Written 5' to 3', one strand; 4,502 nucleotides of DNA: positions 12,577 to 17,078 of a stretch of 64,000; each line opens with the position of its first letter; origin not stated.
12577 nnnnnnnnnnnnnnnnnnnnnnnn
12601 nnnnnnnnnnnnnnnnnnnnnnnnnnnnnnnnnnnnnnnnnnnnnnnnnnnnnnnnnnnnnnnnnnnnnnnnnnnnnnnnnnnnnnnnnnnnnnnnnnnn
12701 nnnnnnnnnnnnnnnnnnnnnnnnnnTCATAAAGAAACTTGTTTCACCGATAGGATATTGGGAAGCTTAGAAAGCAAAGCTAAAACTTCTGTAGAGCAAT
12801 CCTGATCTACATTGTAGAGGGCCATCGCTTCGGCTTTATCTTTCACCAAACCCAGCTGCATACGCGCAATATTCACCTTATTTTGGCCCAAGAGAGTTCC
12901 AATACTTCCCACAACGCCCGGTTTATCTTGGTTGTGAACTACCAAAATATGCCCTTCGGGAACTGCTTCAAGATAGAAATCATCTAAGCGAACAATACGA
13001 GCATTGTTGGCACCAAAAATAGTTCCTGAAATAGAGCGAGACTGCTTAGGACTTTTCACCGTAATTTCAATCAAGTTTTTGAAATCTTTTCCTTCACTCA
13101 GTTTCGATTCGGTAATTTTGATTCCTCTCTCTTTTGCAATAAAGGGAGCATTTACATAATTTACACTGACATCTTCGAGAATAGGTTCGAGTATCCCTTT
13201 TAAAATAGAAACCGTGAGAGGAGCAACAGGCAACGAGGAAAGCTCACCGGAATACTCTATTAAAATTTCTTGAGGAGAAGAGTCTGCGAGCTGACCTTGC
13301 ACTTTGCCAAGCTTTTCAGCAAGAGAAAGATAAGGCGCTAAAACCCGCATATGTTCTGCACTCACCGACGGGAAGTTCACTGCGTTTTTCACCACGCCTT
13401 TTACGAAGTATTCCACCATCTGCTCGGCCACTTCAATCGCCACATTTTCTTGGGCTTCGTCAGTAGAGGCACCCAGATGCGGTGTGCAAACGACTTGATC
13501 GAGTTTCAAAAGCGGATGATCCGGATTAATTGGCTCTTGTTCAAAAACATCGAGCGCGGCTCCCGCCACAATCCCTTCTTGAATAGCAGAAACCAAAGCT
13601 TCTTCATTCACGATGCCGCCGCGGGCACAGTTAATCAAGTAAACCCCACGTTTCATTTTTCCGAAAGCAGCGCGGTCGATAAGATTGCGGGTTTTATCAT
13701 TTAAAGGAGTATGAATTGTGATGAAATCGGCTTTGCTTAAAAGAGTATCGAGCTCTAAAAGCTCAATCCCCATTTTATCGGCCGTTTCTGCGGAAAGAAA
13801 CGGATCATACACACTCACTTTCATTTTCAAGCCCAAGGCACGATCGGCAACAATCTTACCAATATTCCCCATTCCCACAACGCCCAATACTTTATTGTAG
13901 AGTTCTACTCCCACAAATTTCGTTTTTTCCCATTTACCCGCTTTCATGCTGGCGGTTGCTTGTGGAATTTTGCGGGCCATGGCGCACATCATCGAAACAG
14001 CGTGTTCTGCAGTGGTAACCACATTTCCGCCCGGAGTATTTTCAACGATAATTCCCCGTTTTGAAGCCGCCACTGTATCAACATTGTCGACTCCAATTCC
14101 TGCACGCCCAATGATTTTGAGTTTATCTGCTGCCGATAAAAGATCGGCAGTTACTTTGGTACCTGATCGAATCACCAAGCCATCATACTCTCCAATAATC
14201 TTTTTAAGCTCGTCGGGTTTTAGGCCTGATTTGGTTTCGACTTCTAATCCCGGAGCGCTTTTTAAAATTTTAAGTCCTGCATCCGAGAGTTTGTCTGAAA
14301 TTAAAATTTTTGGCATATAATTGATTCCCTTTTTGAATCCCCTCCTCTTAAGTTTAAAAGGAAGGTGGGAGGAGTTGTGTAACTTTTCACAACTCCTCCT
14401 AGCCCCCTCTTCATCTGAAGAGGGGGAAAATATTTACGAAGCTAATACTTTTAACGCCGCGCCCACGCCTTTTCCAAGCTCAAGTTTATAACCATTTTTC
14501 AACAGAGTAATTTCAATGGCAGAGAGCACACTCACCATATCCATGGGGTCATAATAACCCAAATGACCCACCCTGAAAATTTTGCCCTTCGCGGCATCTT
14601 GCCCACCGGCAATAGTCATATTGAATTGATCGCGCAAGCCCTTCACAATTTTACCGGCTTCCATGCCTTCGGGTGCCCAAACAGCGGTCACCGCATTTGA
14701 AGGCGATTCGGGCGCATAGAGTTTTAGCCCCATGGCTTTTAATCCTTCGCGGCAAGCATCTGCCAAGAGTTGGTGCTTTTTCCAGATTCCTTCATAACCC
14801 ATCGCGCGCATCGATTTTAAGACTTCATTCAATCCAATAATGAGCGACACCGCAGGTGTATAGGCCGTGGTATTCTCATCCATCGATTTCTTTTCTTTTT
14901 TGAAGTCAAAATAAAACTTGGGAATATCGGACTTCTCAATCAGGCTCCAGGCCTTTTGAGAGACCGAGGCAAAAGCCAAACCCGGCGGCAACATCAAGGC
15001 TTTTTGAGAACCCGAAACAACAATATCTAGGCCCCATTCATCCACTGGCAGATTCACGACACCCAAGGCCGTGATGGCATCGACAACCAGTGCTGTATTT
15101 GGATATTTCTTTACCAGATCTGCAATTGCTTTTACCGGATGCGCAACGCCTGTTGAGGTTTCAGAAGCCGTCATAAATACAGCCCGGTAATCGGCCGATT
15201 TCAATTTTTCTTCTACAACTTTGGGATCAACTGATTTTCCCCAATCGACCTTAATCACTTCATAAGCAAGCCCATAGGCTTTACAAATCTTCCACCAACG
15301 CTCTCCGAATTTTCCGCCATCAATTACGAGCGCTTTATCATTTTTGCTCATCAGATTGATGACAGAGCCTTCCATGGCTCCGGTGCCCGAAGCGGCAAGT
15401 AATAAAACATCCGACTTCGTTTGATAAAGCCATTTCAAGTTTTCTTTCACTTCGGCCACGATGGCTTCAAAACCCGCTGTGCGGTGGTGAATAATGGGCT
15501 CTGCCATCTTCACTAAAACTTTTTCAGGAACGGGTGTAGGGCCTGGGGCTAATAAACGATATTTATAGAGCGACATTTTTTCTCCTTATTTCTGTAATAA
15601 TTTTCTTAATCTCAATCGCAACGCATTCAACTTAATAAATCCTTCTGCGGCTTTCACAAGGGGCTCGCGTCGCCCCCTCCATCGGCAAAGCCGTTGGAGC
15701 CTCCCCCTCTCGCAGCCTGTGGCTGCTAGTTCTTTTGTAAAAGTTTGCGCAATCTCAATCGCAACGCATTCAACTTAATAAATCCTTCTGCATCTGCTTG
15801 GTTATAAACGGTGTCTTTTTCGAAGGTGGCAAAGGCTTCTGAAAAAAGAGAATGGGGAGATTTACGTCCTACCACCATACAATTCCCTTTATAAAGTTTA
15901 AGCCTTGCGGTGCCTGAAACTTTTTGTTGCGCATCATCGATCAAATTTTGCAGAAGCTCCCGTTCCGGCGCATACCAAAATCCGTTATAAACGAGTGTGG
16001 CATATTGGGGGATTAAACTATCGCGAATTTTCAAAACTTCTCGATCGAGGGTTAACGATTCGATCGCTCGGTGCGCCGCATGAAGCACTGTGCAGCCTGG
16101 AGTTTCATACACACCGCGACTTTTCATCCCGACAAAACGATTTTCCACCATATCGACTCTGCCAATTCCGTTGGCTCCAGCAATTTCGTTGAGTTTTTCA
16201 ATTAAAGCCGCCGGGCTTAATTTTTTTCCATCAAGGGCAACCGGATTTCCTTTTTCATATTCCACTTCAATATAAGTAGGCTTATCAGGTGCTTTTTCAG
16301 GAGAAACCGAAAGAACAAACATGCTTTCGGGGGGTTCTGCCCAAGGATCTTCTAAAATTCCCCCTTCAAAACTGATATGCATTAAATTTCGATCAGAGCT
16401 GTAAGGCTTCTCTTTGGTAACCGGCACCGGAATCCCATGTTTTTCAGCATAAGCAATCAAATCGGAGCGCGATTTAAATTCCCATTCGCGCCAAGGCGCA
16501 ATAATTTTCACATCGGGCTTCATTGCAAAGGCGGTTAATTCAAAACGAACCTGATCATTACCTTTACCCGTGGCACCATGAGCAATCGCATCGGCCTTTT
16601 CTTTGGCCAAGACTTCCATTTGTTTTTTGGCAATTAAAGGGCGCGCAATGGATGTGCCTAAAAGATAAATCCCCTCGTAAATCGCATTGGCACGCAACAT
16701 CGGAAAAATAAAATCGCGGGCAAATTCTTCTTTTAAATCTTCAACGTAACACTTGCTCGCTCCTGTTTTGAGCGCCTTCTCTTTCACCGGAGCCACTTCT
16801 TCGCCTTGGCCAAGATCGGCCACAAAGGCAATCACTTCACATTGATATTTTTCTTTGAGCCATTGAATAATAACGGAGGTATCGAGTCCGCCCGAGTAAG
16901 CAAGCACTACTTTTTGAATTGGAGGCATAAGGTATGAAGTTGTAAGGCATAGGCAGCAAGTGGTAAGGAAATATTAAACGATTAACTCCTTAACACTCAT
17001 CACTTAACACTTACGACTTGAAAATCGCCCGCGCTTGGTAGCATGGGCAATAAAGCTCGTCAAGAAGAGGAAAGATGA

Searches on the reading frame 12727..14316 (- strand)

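Call 75: search_protein_families(library=pfam, proteins=[window:12727-14316:-], max_evalue=0.00001)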
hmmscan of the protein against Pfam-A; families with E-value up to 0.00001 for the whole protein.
window:12727-14316:- (529 aa): 4 families
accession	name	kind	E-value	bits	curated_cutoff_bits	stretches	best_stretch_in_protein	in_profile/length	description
PF02826.25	2-Hacid_dh_C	-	6.9e-65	218.2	25.1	1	107-282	1-178/178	D-isomer specific 2-hydroxyacid dehydrogenase, NAD binding domain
PF19304.4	PGDH_inter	-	1.4e-36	125.6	27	1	326-444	2-118/119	D-3-phosphoglycerate dehydrogenase intervening domain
PF00389.36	2-Hacid_dh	-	2.8e-36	124.6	24.6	1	4-314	1-134/134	D-isomer specific 2-hydroxyacid dehydrogenase, catalytic domain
PF01842.31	ACT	-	1.2e-06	28.6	27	1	456-498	1-44/66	ACT domain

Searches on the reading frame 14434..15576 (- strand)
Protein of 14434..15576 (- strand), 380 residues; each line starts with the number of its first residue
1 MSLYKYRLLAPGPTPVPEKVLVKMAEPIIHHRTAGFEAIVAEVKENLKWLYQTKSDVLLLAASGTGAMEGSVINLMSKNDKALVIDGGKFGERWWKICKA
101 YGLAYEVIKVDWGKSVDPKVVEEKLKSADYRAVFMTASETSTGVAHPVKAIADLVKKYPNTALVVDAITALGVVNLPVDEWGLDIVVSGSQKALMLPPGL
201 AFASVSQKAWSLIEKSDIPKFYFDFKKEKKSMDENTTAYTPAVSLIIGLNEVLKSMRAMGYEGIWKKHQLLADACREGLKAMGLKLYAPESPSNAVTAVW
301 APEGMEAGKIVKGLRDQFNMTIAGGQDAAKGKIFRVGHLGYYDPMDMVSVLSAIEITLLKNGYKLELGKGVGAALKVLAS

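Call 75: search_protein_families(library=pfam, proteins=[window:14434-15576:-], max_evalue=0.00001)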
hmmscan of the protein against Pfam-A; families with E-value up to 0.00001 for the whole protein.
window:14434-15576:- (380 aa): 1 family
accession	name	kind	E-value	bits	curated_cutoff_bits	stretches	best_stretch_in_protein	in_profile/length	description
PF00266.25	Aminotran_5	-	1e-28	100.8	21.5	1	13-329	8-342/371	Aminotransferase class-V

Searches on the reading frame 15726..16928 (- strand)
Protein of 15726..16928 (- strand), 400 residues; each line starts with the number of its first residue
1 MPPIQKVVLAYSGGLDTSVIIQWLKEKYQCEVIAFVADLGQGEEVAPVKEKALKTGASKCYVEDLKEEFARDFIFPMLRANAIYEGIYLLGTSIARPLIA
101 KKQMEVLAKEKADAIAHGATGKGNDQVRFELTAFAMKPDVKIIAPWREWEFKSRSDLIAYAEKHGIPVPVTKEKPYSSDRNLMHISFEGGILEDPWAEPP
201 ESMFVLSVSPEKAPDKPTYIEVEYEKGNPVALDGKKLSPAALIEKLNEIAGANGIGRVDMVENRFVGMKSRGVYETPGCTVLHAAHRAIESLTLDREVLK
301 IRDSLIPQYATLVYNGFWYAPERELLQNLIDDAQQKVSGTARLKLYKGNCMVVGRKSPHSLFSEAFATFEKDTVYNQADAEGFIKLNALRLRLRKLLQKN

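Call 75: search_protein_families(library=pfam, proteins=[window:15726-16928:-], max_evalue=0.00001)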
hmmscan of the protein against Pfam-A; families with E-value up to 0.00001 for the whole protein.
window:15726-16928:- (400 aa): 2 families
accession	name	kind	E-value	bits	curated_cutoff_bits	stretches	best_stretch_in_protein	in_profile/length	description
PF20979.2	Arginosuc_syn_C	-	4.4e-86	288.4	27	1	176-392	1-217/219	Arginosuccinate synthase C-terminal domain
PF00764.25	Arginosuc_synth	-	1.8e-67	226.8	27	1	6-167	1-162/162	Arginosuccinate synthase N-terminal HUP domain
